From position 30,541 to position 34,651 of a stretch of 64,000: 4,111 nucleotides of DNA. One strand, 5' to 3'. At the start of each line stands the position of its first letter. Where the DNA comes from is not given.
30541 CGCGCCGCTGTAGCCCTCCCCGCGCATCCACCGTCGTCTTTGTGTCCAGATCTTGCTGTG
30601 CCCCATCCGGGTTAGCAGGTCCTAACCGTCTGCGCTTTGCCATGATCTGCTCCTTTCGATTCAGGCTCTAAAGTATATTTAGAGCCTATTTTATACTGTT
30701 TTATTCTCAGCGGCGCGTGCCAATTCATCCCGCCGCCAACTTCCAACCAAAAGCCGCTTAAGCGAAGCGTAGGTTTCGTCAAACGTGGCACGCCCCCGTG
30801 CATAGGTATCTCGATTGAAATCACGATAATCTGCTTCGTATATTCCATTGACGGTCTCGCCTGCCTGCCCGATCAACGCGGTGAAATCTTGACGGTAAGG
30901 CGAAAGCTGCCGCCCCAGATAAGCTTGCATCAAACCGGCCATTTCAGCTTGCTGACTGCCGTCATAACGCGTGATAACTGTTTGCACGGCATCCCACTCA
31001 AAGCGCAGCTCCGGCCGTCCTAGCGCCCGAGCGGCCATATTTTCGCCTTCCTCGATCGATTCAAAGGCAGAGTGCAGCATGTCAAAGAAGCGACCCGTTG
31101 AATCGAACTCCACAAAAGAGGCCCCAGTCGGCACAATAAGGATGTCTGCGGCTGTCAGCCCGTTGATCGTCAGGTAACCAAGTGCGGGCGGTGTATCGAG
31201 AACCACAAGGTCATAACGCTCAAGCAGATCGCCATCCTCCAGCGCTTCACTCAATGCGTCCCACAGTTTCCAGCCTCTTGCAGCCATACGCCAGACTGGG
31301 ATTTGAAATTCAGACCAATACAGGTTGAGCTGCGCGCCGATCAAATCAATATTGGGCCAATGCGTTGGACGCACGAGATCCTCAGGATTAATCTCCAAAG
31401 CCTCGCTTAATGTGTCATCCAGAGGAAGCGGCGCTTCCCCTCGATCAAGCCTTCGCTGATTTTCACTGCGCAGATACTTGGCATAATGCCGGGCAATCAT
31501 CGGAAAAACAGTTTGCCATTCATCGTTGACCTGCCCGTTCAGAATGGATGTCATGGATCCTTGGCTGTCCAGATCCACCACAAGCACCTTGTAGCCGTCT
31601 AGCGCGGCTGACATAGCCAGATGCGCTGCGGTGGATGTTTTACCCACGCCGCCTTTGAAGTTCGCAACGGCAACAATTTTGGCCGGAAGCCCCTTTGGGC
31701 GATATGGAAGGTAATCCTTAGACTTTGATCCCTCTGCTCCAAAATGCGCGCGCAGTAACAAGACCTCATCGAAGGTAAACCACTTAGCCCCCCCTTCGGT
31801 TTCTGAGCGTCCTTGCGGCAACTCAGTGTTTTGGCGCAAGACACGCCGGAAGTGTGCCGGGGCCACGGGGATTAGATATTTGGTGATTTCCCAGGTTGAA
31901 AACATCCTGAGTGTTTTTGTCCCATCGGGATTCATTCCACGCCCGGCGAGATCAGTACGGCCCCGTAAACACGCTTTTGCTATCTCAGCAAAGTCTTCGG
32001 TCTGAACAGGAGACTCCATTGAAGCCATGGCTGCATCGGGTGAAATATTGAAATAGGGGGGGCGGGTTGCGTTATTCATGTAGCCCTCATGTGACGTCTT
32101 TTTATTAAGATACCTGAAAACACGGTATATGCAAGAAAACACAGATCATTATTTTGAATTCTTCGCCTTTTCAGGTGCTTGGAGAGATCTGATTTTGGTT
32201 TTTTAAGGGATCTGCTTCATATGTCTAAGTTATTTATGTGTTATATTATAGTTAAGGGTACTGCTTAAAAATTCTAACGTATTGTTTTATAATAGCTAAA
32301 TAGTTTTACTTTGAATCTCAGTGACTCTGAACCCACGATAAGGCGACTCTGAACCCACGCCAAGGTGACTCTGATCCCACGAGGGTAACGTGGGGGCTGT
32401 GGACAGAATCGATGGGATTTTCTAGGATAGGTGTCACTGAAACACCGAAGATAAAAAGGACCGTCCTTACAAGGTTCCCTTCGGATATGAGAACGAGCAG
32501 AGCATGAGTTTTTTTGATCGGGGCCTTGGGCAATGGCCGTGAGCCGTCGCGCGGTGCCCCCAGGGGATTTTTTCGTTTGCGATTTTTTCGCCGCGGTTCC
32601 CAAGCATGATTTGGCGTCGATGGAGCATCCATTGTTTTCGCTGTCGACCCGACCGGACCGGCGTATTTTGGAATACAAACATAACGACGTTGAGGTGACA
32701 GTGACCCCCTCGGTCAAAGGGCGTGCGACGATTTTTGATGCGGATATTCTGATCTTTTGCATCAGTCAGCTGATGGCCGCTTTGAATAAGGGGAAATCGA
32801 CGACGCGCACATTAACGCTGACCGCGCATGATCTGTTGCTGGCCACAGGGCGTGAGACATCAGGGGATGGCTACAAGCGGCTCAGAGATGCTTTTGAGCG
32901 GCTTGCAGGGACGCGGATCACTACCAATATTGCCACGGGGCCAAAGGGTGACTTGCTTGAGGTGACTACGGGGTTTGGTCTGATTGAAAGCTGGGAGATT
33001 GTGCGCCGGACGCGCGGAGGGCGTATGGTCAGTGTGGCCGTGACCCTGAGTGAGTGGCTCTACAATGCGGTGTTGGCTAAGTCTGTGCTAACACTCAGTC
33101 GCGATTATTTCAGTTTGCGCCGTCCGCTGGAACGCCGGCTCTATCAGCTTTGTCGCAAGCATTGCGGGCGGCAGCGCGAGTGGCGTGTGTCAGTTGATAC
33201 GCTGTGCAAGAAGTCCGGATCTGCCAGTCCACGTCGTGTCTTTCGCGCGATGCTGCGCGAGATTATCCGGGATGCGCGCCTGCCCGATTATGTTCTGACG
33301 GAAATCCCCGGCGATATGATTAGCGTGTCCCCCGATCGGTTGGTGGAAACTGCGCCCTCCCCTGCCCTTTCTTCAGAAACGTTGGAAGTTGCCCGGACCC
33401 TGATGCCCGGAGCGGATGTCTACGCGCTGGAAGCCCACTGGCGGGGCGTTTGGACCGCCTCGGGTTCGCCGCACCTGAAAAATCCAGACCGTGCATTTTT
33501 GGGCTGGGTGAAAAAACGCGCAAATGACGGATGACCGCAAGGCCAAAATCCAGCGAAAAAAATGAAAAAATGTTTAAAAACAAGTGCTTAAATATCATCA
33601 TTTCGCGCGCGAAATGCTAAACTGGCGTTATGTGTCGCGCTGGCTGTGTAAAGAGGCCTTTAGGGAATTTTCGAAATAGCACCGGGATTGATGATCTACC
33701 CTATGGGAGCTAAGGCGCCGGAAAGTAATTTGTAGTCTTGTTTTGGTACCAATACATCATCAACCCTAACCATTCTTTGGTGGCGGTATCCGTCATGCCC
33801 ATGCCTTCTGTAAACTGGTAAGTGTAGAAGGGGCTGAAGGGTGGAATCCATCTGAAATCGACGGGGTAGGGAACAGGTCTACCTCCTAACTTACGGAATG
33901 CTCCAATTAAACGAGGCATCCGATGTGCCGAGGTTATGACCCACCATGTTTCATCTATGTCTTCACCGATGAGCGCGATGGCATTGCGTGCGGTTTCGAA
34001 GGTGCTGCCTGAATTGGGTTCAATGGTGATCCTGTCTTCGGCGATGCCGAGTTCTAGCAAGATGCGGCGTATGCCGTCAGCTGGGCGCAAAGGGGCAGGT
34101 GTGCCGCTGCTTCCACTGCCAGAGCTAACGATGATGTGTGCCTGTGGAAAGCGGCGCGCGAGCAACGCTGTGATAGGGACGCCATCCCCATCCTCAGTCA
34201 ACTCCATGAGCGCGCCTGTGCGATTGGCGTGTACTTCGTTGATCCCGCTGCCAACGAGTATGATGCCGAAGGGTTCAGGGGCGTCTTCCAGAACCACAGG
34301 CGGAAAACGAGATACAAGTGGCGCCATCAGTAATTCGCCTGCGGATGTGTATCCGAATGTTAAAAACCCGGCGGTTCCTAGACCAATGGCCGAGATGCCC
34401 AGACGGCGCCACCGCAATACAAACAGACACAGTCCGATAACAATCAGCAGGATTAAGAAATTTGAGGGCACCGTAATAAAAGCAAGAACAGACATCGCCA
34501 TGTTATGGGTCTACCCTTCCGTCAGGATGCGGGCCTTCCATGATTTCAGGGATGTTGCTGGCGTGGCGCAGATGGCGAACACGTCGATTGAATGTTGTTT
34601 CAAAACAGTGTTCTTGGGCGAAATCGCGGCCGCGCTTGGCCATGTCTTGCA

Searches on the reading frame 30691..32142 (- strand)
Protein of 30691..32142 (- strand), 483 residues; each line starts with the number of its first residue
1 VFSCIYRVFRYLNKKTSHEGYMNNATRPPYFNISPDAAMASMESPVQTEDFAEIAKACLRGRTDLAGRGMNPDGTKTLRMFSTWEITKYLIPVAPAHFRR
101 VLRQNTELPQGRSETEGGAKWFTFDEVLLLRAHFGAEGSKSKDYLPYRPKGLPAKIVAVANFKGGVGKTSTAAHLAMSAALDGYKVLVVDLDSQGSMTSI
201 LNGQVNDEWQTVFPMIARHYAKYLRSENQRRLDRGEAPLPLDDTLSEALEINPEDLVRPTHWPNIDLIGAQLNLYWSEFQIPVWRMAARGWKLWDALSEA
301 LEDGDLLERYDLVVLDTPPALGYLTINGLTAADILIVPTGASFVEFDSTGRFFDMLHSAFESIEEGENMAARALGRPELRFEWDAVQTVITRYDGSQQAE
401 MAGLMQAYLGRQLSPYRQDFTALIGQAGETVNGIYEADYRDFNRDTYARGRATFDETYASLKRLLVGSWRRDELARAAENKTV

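Call 48: search_protein_families(library=ncbifam, proteins=[window:30691-32142:-], max_evalue=0.001)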
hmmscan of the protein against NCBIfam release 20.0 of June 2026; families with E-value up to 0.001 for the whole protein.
window:30691-32142:- (483 aa): 19 families
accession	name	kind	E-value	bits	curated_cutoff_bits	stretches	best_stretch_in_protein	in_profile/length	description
TIGR03453.1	partition_RepA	equivalog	4.3e-57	193.7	348.45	2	68-202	21-152/387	plasmid partitioning protein RepA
NF010443.0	PRK13869.1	subfamily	2.7e-34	118.6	446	2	70-202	38-169/405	plasmid-partitioning protein RepA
NF010259.0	PRK13705.1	equivalog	1.1e-23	83.8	725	2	257-363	183-288/388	plasmid-partitioning protein SopA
NF041546.1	ParA_partition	equivalog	7e-21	74.7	180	2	156-214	1-57/203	ParA family partition ATPase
NF041283.1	PrgP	equivalog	2.5e-10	40.1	400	1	155-206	3-55/297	ParA superfamily DNA segregation protein PrgP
TIGR03371.1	cellulose_yhjQ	equivalog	2.1e-08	34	157.85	1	155-204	2-51/246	cellulose biosynthesis protein BcsQ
NF047398.1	AAA_KGGVGR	domain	1.7e-07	31.8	90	1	155-192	3-40/190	KGGVGR-motif variant AAA ATPase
TIGR01968.1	minD_bact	equivalog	3.7e-07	29.8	212.9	1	154-192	1-39/261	septum site-determining protein MinD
TIGR01007.1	eps_fam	subfamily_domain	7.2e-07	28.9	108.05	1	154-201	17-64/204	polysaccharide biosynthesis tyrosine autokinase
TIGR00345.1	GET3_arsA_TRC40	subfamily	1.5e-06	28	135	1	163-211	5-53/299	TRC40/GET3/ArsA family transport-energizing ATPase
TIGR01969.1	minD_arch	subfamily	2.3e-06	27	201.75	1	156-192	2-38/251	cell division ATPase MinD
NF008669.0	PRK11670.1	equivalog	2.6e-06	26.6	348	1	155-200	108-153/369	iron-sulfur cluster carrier protein ApbC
NF041136.1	MrpORP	equivalog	3.8e-06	26.4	450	1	157-199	8-51/365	iron-sulfur cluster carrier protein MrpORP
NF053621.1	ATPseBagBMYCTU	equivalog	5.8e-06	25.6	521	1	157-193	14-50/371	ATPase BagB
NF053622.1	ATPseBagAMYCTU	equivalog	1.5e-05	24.6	400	1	162-200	14-52/325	ATPase BagA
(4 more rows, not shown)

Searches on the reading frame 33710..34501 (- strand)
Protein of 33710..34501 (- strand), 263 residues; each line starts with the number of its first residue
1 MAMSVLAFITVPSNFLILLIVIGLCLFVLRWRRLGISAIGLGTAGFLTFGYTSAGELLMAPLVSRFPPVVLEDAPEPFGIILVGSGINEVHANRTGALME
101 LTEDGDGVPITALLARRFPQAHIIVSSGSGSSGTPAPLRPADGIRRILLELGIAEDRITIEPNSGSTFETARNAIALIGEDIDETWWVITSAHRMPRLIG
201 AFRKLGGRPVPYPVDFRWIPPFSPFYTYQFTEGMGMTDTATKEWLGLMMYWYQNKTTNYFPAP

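Call 27: search_protein_families(library=ncbifam, proteins=[window:33710-34501:-], max_evalue=0.001)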
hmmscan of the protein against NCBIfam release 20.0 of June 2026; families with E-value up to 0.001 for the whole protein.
window:33710-34501:- (263 aa): 1 family
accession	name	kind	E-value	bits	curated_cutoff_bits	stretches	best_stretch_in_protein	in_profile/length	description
NF007794.0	PRK10494.1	equivalog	1e-08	35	205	1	8-219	11-214/259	envelope biogenesis factor ElyC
